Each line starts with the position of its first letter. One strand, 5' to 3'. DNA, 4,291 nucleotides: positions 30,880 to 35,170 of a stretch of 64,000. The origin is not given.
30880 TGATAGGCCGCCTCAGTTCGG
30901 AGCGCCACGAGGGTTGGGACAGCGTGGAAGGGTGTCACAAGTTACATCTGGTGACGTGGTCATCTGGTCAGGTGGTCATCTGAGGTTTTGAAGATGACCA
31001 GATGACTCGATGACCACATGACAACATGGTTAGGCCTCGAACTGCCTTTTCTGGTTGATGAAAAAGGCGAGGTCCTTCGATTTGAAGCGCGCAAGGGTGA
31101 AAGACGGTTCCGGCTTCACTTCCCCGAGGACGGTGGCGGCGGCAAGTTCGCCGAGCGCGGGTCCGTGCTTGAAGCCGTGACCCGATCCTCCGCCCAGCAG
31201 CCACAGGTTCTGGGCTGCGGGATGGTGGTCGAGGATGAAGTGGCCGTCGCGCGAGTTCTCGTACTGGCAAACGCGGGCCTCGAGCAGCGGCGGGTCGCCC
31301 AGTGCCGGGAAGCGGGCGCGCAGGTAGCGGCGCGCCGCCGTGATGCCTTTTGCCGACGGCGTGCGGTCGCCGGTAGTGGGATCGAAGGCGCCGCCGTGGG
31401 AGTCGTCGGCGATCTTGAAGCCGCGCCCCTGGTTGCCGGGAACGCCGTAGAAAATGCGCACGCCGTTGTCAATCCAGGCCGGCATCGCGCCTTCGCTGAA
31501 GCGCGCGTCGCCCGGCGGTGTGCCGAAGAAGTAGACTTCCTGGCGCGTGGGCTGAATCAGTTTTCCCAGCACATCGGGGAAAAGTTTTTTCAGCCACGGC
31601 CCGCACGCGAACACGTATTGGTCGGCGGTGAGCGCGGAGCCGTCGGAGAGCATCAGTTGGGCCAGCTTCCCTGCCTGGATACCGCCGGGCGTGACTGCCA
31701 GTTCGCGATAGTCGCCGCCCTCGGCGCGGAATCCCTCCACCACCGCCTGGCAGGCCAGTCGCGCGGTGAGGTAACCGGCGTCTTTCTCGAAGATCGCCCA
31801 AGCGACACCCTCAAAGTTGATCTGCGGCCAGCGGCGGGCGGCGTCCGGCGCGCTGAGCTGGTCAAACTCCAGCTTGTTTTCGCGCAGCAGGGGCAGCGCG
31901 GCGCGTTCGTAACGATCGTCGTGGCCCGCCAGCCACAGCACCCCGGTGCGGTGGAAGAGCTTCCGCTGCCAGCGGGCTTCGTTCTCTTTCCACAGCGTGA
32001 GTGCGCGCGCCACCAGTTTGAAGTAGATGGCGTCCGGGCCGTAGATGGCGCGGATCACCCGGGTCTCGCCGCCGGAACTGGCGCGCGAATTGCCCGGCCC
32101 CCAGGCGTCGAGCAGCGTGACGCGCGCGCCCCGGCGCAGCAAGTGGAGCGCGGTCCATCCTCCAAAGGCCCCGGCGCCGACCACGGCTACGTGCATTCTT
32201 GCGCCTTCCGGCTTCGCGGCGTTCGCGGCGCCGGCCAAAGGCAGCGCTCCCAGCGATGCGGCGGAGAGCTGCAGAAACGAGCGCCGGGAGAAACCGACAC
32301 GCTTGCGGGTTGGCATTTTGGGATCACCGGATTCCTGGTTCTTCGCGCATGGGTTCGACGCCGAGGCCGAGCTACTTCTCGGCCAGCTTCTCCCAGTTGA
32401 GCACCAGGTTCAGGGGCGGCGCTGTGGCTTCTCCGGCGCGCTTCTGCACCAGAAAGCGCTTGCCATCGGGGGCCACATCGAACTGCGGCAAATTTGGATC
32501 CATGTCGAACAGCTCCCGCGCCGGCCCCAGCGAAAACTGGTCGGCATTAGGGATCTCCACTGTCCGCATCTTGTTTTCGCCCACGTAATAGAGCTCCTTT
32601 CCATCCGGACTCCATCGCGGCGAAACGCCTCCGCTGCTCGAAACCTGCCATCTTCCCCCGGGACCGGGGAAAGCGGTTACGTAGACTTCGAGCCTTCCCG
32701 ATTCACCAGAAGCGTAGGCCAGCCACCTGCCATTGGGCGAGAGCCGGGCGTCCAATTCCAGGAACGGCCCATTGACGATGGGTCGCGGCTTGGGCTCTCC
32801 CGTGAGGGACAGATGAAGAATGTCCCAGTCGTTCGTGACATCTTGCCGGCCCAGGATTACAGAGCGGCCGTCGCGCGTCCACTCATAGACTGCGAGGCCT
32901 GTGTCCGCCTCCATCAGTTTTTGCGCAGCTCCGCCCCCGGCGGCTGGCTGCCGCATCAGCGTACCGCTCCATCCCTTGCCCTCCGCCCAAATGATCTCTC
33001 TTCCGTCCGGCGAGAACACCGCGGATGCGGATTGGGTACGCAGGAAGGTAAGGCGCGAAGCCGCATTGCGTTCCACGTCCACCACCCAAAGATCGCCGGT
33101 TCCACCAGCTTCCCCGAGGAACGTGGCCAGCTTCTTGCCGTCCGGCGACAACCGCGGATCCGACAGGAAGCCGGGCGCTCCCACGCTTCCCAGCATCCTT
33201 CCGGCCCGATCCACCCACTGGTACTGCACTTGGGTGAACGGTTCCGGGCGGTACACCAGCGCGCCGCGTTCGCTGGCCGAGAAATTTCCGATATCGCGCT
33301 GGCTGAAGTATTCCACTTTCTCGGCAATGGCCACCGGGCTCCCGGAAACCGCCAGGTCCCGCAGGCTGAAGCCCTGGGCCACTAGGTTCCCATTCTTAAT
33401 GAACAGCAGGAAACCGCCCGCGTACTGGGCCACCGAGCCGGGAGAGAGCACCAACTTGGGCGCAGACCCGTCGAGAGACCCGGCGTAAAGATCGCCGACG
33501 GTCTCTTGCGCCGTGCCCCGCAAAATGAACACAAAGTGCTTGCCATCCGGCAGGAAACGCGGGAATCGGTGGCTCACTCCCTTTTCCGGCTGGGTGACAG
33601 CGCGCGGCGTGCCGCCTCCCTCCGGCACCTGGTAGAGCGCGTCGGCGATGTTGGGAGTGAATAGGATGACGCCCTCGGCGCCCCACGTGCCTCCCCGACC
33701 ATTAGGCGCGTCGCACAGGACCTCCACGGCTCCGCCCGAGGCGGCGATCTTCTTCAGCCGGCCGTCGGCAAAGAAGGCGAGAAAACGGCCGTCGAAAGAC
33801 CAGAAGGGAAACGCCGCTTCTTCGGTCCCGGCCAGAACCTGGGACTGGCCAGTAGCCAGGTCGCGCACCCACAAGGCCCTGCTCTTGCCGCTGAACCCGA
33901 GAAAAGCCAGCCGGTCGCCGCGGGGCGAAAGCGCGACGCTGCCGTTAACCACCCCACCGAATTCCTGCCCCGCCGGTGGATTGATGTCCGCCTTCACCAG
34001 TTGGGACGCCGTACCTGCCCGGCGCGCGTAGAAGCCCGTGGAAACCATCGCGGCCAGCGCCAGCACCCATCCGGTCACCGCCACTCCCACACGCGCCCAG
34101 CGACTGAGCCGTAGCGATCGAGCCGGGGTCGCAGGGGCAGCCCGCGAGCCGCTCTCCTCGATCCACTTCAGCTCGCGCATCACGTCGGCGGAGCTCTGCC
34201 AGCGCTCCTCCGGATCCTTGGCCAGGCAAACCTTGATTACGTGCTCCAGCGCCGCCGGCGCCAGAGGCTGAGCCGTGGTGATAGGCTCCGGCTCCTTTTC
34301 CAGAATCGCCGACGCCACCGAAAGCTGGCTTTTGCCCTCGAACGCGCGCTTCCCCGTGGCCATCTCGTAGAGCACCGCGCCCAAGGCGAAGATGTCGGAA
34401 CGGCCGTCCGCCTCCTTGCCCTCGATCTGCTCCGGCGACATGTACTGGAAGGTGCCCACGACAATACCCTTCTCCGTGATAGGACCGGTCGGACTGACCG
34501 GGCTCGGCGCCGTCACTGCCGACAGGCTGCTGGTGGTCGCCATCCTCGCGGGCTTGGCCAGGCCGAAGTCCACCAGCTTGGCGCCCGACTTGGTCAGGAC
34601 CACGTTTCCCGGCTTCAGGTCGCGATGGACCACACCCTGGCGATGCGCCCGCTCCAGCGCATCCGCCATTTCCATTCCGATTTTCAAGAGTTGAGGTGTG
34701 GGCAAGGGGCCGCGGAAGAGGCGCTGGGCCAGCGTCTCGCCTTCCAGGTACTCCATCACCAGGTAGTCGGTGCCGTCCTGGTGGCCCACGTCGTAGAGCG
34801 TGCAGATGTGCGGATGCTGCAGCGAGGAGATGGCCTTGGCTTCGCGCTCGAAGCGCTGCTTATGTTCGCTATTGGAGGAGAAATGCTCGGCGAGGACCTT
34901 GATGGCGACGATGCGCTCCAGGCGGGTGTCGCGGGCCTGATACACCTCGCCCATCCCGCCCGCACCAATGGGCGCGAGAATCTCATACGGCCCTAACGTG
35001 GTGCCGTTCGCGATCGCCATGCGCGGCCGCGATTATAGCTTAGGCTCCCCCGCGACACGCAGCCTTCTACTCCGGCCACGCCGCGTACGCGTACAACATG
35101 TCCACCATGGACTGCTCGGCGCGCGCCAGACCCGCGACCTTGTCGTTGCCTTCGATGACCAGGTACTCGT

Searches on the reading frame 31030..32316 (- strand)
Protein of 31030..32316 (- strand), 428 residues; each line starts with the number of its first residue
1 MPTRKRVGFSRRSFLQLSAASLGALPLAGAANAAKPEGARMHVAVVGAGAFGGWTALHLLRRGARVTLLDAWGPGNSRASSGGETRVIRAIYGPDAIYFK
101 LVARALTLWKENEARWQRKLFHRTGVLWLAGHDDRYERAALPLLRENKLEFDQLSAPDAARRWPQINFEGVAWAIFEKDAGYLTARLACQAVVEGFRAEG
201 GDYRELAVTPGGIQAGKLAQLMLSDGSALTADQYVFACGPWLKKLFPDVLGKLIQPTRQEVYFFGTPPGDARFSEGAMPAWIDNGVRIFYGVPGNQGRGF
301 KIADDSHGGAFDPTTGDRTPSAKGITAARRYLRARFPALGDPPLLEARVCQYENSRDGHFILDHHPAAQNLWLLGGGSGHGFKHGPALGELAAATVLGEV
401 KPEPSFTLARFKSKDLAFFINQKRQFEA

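Call 3: search_protein_families(library=pfam, proteins=[window:31030-32316:-], max_evalue=0.01)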
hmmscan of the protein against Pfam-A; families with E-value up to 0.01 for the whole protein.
window:31030-32316:- (428 aa): 3 families
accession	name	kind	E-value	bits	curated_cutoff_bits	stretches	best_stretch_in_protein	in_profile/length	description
PF01266.30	DAO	-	2.8e-47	162.4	27.9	1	42-394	1-352/353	FAD dependent oxidoreductase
PF13450.12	NAD_binding_8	-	0.0029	18.3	21.9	1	45-71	1-27/68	NAD(P)-binding Rossmann-like domain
PF02558.23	ApbA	-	0.0031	17.6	22.2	1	43-73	1-31/150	Ketopantoate reductase PanE/ApbA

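Call 4: search_protein_families(library=ncbifam, proteins=[window:31030-32316:-], max_evalue=0.01)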
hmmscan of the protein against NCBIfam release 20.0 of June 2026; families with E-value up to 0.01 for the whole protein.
window:31030-32316:- (428 aa): 12 families
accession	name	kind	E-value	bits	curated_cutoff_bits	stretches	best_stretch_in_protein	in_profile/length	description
NF008425.0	PRK11259.1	equivalog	5.2e-71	239.6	257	1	40-412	4-376/377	N-methyl-L-tryptophan oxidase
TIGR01377.1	soxA_mon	subfamily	2.6e-50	171.3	479.65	1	43-413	3-372/381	amino oxidase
TIGR02352.1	thiamin_ThiO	equivalog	5.8e-18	65.1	250.8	1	43-398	1-349/351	glycine oxidase ThiO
NF002480.1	PRK01747.1-1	equivalog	1.3e-14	53.6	540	2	32-239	240-449/645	bifunctional tRNA (5-methylaminomethyl-2-thiouridine)(34)-methyltransferase MnmC2/FAD-dependent 5-carboxymethylaminomethyl-2-thiouridine(34)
TIGR03197.1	MnmC_Cterm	equivalog_domain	2.7e-10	39.9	174.2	1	42-245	1-206/400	FAD-dependent 5-carboxymethylaminomethyl-2-thiouridine(34) oxidoreductase MnmC1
NF040813.1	pro_dh_Thprot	equivalog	6.2e-09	35.4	600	1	43-82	2-42/362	D-proline dehydrogenase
TIGR03364.1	HpnW_proposed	hypoth_equivalog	3e-07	29.9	285.1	1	42-251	2-206/365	TIGR03364 family FAD-dependent oxidoreductase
TIGR01373.1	soxB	subfamily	0.0013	17.6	529.45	0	336-414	323-402/407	sarcosine oxidase subunit beta family protein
NF049967.1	QhpG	equivalog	0.0015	17.5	240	1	43-88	1-44/423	flavin-dependent monooxygenase QhpG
NF005511.0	PRK07121.1-4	equivalog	0.0026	16.2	466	1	29-83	9-63/553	FAD-binding protein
NF050086.1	pipecolate_AmaA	exception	0.004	15.9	600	1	39-75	24-60/425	L-pipecolate oxidase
NF005089.0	PRK06522.1-4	subfamily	0.0045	16.4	223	1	41-69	1-29/326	2-dehydropantoate 2-reductase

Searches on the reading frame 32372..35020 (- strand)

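Call 3: search_protein_families(library=pfam, proteins=[window:32372-35020:-], max_evalue=0.01)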
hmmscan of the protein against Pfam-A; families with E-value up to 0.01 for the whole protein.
window:32372-35020:- (882 aa): 6 families
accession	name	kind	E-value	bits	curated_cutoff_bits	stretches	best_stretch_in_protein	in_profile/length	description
PF00069.31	Pkinase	-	5.5e-49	167.4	31.7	1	12-275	1-253/263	Protein kinase domain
PF07714.23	PK_Tyr_Ser-Thr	-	2.8e-34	119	23.1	1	15-275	4-250/258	Protein tyrosine and serine/threonine kinase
PF07676.18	PD40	-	4e-24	84.4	20.9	1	745-781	1-38/38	WD40-like Beta Propeller Repeat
PF01636.29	APH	-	9.6e-09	35.8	23.2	2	126-157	166-199/239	Phosphotransferase enzyme family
PF03109.22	ABC1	-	5e-08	32.8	22.9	1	47-166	110-225/244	ABC1 atypical kinase-like domain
PF00930.27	DPPIV_N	-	0.0012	18.1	22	0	639-678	20-59/354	Dipeptidyl peptidase IV (DPP IV) N-terminal region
